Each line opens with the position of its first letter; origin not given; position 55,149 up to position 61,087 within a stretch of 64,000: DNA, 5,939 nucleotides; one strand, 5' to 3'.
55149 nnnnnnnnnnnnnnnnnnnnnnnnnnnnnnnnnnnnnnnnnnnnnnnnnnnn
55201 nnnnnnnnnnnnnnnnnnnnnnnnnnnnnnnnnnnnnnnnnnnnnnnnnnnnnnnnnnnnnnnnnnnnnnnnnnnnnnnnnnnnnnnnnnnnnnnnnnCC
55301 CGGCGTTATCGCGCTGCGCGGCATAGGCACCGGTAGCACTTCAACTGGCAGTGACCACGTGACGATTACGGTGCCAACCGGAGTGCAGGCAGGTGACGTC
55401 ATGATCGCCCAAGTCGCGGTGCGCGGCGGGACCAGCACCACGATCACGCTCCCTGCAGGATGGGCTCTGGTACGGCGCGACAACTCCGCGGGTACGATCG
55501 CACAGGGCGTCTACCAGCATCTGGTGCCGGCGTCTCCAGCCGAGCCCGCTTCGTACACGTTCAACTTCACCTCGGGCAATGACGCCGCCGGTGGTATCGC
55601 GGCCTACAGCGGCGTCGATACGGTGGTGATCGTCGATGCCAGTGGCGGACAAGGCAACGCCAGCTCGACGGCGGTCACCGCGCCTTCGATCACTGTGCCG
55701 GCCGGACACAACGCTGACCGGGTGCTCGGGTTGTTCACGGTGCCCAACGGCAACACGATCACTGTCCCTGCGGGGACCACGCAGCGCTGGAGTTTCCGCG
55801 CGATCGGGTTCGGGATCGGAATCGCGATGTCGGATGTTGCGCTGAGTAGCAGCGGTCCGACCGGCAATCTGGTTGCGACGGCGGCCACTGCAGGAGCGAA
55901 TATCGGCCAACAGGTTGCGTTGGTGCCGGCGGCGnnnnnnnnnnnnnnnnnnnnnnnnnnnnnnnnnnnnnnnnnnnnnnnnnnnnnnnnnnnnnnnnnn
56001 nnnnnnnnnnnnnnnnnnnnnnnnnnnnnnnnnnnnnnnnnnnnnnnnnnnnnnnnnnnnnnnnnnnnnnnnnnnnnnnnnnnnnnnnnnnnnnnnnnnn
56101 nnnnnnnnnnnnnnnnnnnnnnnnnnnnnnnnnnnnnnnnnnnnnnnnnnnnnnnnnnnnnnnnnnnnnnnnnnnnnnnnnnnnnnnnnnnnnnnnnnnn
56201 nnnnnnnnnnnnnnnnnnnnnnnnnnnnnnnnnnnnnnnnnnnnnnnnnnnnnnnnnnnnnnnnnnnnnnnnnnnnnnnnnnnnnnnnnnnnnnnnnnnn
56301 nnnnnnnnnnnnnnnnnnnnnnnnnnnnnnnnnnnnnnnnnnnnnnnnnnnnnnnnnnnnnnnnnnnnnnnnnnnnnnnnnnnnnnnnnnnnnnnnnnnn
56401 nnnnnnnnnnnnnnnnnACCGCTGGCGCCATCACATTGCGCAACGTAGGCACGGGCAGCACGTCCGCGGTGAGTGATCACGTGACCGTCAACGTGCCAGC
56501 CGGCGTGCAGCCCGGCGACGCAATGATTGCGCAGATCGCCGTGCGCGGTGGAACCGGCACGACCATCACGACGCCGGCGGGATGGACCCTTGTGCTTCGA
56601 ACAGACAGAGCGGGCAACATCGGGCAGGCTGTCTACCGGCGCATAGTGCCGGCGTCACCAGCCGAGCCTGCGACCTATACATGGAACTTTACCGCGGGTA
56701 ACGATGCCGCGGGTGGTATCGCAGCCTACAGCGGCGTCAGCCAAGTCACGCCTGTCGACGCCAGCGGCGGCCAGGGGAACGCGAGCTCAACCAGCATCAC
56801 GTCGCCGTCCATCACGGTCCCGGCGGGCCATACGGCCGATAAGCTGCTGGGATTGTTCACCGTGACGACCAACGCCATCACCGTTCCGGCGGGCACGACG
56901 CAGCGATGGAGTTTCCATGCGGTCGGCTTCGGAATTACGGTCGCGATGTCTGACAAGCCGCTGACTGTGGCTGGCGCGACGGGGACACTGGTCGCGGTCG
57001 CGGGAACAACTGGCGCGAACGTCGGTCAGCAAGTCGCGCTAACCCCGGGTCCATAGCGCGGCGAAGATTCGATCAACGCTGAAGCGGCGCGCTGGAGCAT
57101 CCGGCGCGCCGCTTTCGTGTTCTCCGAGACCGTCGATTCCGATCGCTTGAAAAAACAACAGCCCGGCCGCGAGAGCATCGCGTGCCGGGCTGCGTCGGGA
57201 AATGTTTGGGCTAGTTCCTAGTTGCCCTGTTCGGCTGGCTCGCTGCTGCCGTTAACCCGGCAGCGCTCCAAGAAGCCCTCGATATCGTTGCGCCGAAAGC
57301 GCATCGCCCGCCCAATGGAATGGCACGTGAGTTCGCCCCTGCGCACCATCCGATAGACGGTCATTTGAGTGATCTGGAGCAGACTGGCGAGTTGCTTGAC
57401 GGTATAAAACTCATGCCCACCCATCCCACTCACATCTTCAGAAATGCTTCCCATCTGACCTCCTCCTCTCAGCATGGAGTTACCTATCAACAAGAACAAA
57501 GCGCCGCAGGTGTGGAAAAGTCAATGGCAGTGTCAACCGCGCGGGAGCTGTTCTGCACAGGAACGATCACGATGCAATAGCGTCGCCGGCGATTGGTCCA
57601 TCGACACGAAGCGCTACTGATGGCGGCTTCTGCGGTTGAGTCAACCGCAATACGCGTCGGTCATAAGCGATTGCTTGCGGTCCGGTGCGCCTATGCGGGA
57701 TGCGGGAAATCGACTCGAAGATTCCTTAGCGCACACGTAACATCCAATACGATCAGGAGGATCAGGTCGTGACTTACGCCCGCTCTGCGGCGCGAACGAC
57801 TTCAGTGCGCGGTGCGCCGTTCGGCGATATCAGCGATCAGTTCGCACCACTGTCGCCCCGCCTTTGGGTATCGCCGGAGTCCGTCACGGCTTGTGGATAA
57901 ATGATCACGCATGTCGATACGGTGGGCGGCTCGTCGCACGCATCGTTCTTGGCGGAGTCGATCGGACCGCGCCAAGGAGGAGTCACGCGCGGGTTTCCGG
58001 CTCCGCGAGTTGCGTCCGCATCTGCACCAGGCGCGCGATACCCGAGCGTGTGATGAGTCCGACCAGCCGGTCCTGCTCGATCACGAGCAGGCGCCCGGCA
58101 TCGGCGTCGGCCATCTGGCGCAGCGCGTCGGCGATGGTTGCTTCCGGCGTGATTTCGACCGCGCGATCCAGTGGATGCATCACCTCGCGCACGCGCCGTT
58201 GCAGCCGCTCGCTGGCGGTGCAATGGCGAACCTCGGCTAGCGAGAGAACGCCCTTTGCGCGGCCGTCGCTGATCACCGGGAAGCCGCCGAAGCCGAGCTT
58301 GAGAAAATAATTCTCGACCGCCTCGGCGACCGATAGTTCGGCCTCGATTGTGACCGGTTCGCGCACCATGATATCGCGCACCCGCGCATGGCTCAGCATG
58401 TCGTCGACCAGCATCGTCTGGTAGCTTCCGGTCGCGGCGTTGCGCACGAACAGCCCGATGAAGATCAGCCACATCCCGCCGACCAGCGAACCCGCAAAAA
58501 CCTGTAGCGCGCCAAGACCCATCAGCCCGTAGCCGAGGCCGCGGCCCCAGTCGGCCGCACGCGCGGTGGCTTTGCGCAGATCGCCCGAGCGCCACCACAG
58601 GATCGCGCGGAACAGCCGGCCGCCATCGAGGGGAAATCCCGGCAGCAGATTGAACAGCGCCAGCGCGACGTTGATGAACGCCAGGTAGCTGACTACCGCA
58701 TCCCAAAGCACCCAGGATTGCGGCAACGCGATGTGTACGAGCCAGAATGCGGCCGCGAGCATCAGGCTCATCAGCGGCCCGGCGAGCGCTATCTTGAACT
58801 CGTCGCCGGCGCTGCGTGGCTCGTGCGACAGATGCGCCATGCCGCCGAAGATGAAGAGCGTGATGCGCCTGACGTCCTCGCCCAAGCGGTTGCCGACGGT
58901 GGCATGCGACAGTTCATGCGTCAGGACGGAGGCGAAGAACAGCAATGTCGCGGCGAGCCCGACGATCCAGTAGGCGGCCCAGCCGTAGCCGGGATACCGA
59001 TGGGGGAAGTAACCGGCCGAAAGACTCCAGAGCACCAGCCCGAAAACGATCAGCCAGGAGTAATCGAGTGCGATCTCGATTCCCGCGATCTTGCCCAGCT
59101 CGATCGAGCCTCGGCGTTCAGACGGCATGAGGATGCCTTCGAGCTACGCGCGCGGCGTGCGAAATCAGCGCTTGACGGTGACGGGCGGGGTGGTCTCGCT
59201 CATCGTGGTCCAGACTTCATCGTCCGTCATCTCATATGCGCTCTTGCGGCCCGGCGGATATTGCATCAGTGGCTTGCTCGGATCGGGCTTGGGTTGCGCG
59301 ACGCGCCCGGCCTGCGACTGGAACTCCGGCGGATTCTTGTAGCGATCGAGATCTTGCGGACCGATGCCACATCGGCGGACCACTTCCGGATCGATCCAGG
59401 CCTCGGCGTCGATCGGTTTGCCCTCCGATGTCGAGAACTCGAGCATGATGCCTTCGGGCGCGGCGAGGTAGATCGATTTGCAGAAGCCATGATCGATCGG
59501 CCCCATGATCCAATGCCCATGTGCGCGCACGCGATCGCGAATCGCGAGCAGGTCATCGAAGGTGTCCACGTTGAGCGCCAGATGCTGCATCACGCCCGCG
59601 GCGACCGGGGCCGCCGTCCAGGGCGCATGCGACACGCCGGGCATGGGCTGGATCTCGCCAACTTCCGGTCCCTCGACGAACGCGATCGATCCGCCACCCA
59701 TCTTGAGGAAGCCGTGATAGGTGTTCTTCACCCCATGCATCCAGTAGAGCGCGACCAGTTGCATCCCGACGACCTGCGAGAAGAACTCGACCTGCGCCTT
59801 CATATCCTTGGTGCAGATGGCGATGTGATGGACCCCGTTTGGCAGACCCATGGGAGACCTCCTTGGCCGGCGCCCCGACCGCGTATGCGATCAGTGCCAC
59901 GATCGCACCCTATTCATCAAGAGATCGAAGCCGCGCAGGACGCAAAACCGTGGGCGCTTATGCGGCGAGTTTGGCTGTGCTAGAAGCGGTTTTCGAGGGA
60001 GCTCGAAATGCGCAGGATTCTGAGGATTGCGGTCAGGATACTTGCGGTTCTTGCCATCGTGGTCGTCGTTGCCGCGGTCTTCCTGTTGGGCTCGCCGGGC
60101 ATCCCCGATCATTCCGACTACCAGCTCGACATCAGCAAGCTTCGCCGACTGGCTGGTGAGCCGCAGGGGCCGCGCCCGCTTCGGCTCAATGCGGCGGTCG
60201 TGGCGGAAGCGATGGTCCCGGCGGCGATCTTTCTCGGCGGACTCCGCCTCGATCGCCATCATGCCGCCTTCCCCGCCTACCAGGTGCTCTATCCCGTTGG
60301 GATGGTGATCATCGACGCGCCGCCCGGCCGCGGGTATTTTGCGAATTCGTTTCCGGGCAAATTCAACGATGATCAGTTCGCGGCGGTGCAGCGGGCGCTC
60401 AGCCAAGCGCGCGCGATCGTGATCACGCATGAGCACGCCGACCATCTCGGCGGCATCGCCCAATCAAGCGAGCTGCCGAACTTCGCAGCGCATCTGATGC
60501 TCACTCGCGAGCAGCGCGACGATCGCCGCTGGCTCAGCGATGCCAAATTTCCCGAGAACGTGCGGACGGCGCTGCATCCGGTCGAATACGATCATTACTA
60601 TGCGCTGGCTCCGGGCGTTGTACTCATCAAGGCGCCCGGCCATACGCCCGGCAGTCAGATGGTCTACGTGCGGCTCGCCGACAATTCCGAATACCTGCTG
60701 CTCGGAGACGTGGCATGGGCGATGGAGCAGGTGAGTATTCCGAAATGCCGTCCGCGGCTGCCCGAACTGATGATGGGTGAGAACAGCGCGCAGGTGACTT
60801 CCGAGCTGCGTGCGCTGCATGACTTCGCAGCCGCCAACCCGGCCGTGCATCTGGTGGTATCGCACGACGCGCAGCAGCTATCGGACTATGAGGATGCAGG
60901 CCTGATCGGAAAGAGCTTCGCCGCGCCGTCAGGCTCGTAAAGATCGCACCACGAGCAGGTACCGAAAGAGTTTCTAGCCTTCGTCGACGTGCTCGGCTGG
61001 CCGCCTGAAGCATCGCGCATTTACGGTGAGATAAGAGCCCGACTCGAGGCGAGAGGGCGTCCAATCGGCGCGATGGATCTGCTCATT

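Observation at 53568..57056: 1162-aa secreted protein with an internally duplicated ~215-aa domain separated by hypervariable-looking Thr/Ala/Pro linkers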

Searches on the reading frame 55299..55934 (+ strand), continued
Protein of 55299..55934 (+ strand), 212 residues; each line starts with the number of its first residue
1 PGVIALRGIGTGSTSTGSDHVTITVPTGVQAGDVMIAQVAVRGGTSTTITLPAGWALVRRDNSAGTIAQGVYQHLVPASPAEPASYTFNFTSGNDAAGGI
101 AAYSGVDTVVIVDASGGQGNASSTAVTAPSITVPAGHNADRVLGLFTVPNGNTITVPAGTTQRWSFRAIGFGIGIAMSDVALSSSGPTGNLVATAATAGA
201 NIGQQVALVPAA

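Call 79: search_dna_similar(query=window:55299-55934:+, collection=phages, mode=protein, max_evalue=0.001, max_rows=15)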
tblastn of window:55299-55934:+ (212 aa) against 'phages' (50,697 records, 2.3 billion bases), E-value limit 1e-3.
Records with a match: 7; places in all: 7; records where one place covers at least 80% of the query: 0.
Best place of each record, by identity: <60% 7.
By first word of the organism name: Microbacterium 5; Mycobacterium 1; Gordonia 1.
By host as written in the record: Microbacterium foliorum NRRL B-24224 4; Mycobacterium abscessus GD79 1; Gordonia rubripertincta NRRL B-16540 1; Microbacterium foliorum NRRL B-24224 SEA 1.
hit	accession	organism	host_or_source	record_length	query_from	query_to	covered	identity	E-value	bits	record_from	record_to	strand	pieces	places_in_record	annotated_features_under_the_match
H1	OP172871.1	Microbacterium phage Marcie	Microbacterium foliorum NRRL B-24224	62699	28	192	78%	31.0%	3e-5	50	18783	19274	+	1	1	34: phosphoesterase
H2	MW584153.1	Mycobacterium phage prophi79-1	Mycobacterium abscessus GD79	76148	21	113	44%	37.1%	4e-5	49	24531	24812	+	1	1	27: hypothetical protein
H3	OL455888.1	Gordonia phage GiKK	Gordonia rubripertincta NRRL B-16540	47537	21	129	51%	31.5%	1e-3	45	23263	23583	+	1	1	32: hypothetical protein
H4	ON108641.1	Microbacterium phage RobinRose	Microbacterium foliorum NRRL B-24224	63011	28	113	41%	36.6%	3e-4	47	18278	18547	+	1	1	31: phosphoesterase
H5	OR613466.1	Microbacterium phage CandC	Microbacterium foliorum NRRL B-24224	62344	28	113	41%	36.6%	3e-4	47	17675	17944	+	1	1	28: phosphoesterase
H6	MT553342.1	Microbacterium phage Kelcole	Microbacterium foliorum NRRL B-24224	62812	28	113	41%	36.6%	3e-4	47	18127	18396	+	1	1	28: phosphoesterase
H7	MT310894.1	Microbacterium phage Tempo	Microbacterium foliorum NRRL B-24224 SEA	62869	28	113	41%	36.6%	3e-4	47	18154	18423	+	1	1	29: phosphoesterase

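Call 80: get_annotated_region(hit=H1, flank=7000)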
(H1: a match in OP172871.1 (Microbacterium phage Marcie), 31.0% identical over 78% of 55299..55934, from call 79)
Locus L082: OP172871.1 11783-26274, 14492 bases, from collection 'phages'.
description: Microbacterium phage Marcie, complete genome.
organism: Microbacterium phage Marcie (NCBI taxid 2927251)
taxonomy: Viruses; Duplodnaviria; Heunggongvirae; Uroviricota; Caudoviricetes; Gillianvirus
host: Microbacterium foliorum NRRL B-24224; source: soil; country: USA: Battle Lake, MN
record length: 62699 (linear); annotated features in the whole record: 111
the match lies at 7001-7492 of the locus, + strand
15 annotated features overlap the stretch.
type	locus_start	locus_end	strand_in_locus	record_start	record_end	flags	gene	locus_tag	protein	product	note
CDS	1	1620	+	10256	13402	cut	27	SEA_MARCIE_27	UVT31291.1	capsid maturation protease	-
CDS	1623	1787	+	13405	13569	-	28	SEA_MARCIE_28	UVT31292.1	hypothetical protein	-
CDS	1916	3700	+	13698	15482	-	29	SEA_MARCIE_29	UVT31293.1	major capsid hexamer protein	-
CDS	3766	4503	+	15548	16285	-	30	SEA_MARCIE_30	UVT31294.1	hypothetical protein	-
CDS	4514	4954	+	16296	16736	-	31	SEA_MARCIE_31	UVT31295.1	hypothetical protein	-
CDS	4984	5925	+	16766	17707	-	32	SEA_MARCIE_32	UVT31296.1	major tail protein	-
CDS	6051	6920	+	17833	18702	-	33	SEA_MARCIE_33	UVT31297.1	hypothetical protein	-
CDS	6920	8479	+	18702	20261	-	34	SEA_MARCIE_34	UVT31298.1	phosphoesterase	-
CDS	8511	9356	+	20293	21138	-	35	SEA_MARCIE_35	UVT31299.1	head-to-tail adaptor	-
CDS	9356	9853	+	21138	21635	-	36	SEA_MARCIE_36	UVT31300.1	hypothetical protein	-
CDS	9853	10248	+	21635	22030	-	37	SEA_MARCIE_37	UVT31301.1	hypothetical protein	-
CDS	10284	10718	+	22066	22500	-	38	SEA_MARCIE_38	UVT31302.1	hypothetical protein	-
CDS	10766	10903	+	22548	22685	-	39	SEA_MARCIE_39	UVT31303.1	hypothetical protein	-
CDS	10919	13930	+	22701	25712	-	40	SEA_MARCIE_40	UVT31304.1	tape measure protein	-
CDS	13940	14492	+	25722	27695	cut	41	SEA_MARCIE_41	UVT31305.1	minor tail protein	-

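Call 88: search_protein_families(library=pfam, alignment_id=A1, max_evalue=0.1)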
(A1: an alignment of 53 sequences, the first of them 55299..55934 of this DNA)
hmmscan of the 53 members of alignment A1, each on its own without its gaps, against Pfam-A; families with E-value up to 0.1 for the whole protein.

A. member 1, window:55299-55934:+ (212 aa): 0 families

B. families by the number of members that match (of 53 scanned): 18 families
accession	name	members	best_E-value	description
PF00041.27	fn3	6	3.9e-05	Fibronectin type III domain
PF17963.7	Big_9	3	2.4e-12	Bacterial Ig domain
PF17892.7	Cadherin_5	3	3.1e-07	Cadherin-like domain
PF16184.11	Cadherin_3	2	0.0012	Cadherin-like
PF13205.12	Big_5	1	2.3e-21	Bacterial Ig-like domain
PF18911.6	PKD_4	1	6e-20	PKD domain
PF00801.26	PKD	1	1e-16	PKD domain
PF17803.7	Cadherin_4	1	1.8e-06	Bacterial cadherin-like domain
PF04234.18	CopC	1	0.0043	CopC domain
PF19078.6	Big_12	1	0.007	Bacterial Ig-like domain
PF18981.6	InlK_D3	1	0.011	Internalin K domain (D3/D4)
PF18614.7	RNase_II_C_S1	1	0.023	RNase II-type exonuclease C-terminal S1 domain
PF07950.16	MCP1_TM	1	0.027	MDM10-complementing protein 1, transmembrane domain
PF23891.1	DUF7243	1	0.032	Family of unknown function (DUF7243)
PF25300.1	Fn3_Dep-1_3rd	1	0.039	Dep-1 third Fn3-like domain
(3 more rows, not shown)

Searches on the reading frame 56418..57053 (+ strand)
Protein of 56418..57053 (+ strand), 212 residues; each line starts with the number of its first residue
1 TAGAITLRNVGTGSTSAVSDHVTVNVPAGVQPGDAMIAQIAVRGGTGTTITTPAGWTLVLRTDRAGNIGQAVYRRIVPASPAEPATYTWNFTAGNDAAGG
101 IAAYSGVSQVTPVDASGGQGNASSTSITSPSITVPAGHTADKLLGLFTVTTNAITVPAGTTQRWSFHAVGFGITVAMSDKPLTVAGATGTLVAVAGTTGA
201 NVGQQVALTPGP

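Call 6: search_protein_families(library=pfam, proteins=[window:56418-57053:+], max_evalue=10)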
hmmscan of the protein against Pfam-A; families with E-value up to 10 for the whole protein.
seq(212 aa): 1 family
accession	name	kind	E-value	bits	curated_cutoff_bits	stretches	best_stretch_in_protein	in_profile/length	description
PF14200.12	RicinB_lectin_2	-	0.28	12.3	25.6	1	161-205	2-42/89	Ricin-type beta-trefoil lectin domain-like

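Call 68: search_protein_families(library=phrogs, proteins=[window:56421-57053:+], max_evalue=0.1)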
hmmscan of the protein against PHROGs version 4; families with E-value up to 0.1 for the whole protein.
window:56421-57053:+ (211 aa): 2 families
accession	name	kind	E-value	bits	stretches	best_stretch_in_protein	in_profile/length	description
phrog_3329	-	unknown function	8.2e-08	32.3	1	16-95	226-309/440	-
phrog_29838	-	unknown function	0.078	13.1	0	129-184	17-72/343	-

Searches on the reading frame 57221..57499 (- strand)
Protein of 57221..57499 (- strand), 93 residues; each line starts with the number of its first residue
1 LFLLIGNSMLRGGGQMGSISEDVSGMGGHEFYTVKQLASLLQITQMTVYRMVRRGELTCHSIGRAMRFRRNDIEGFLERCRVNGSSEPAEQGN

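Call 15: search_protein_families(library=pfam, proteins=[window:57221-57499:-], max_evalue=0.001)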
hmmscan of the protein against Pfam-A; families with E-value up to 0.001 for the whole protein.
window:57221-57499:- (93 aa): 1 family
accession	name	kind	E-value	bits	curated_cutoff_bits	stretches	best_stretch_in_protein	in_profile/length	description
PF12728.13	HTH_17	-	9.8e-15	55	27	1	31-81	1-51/51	Helix-turn-helix domain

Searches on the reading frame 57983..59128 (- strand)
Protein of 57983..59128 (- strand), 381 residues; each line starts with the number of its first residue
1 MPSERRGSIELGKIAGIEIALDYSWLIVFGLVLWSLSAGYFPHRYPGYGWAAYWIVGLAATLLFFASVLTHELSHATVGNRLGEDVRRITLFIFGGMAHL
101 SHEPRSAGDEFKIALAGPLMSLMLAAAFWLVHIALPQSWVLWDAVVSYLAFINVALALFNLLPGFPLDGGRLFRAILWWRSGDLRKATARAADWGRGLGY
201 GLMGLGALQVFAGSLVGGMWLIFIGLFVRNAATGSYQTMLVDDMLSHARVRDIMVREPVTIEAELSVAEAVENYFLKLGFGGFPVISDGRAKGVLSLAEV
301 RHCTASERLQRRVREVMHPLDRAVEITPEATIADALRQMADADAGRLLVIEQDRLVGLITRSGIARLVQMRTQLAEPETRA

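Call 15: search_protein_families(library=pfam, proteins=[window:57986-59128:-], max_evalue=0.001)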
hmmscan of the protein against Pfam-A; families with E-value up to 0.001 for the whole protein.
window:57986-59128:- (381 aa): 3 families
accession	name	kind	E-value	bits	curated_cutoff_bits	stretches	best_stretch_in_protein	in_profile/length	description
PF02163.28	Peptidase_M50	-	5.3e-21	75.4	27.2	2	142-190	159-207/221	Peptidase family M50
PF00571.33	CBS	-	3e-19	69.5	24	2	313-367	1-54/57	CBS domain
PF13398.12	Peptidase_M50B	-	7.8e-07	29.4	26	1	63-198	20-153/201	Peptidase M50B-like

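Call 94: find_encoding_contigs(protein=window:57983-59128:-, flank=7000, max_places=10)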
Protein window:57983-59128:- (381 aa): 4 contigs read that carry it; 4 places shown.
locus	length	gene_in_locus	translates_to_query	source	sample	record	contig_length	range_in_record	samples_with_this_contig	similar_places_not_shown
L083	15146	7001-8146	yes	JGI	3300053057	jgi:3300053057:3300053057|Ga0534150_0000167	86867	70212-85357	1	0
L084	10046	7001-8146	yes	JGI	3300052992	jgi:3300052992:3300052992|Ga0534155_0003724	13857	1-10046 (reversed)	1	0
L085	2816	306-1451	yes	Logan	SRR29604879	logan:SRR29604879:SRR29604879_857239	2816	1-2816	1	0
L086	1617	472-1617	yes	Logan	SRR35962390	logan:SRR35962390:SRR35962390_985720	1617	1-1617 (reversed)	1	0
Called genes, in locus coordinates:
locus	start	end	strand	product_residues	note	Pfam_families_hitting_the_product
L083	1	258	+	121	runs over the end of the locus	-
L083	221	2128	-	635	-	PF01935:DUF87 (weak), PF10412:TrwB_AAD_bind (faint), PF13191:AAA_16 (faint)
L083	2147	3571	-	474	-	-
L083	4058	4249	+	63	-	PF15777:Anti-TRAP (weak)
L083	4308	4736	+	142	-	-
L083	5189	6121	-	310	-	PF12706:Lactamase_B_2 (weak), PF00753:Lactamase_B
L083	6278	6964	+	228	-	PF00903:Glyoxalase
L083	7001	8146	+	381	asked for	PF02163:Peptidase_M50, PF13398:Peptidase_M50B (weak), PF02163:Peptidase_M50, PF00571:CBS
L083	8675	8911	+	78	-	PF12728:HTH_17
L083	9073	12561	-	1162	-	-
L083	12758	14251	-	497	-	PF13229:Beta_helix, PF05048:NosD (weak), PF13229:Beta_helix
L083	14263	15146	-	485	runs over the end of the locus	PF04932:Wzy_C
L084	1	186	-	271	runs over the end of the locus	PF13814:Replic_Relax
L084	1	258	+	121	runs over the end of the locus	-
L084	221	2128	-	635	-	PF01935:DUF87 (weak), PF10412:TrwB_AAD_bind (faint), PF13191:AAA_16 (faint)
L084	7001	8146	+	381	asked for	PF02163:Peptidase_M50, PF13398:Peptidase_M50B (weak), PF02163:Peptidase_M50, PF00571:CBS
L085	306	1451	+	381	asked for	PF02163:Peptidase_M50, PF13398:Peptidase_M50B (weak), PF02163:Peptidase_M50, PF00571:CBS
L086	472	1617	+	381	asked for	PF02163:Peptidase_M50, PF13398:Peptidase_M50B (weak), PF02163:Peptidase_M50, PF00571:CBS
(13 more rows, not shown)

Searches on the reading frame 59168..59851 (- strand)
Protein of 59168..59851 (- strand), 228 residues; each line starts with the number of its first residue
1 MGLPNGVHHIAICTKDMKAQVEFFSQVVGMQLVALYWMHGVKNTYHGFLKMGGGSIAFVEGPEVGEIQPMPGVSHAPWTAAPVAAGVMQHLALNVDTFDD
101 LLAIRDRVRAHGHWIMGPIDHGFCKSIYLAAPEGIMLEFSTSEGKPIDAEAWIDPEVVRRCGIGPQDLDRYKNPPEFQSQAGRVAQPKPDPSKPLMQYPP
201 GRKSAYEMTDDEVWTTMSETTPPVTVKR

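Call 15: search_protein_families(library=pfam, proteins=[window:59168-59851:-], max_evalue=0.001)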
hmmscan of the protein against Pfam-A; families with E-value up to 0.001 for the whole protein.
window:59168-59851:- (228 aa): 2 families
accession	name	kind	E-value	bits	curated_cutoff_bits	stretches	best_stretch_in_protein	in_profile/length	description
PF00903.31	Glyoxalase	-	1.5e-13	51.6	20.6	1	7-139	2-121/121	Glyoxalase/Bleomycin resistance protein/Dioxygenase superfamily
PF13669.12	Glyoxalase_4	-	3.5e-05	24.5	27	1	8-112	1-90/109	Glyoxalase/Bleomycin resistance protein/Dioxygenase superfamily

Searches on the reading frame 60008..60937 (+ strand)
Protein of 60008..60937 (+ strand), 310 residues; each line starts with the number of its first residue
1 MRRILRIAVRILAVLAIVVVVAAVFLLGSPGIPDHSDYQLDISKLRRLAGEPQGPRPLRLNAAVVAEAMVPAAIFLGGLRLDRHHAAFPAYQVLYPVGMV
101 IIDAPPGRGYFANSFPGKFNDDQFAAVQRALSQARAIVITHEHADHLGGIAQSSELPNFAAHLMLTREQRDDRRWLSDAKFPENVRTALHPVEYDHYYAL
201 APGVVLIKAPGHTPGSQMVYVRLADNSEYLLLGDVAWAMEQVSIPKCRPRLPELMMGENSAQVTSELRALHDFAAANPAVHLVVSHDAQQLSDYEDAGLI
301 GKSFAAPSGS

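Call 15: search_protein_families(library=pfam, proteins=[window:60008-60937:+], max_evalue=0.001)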
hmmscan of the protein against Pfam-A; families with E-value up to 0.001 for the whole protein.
window:60008-60937:+ (310 aa): 2 families
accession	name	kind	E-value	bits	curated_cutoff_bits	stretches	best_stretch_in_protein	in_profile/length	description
PF00753.33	Lactamase_B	-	8.1e-09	36.1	22.7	1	125-260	35-174/196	Metallo-beta-lactamase superfamily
PF12706.13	Lactamase_B_2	-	3.5e-07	30.5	27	1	101-215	4-116/200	Beta-lactamase superfamily domain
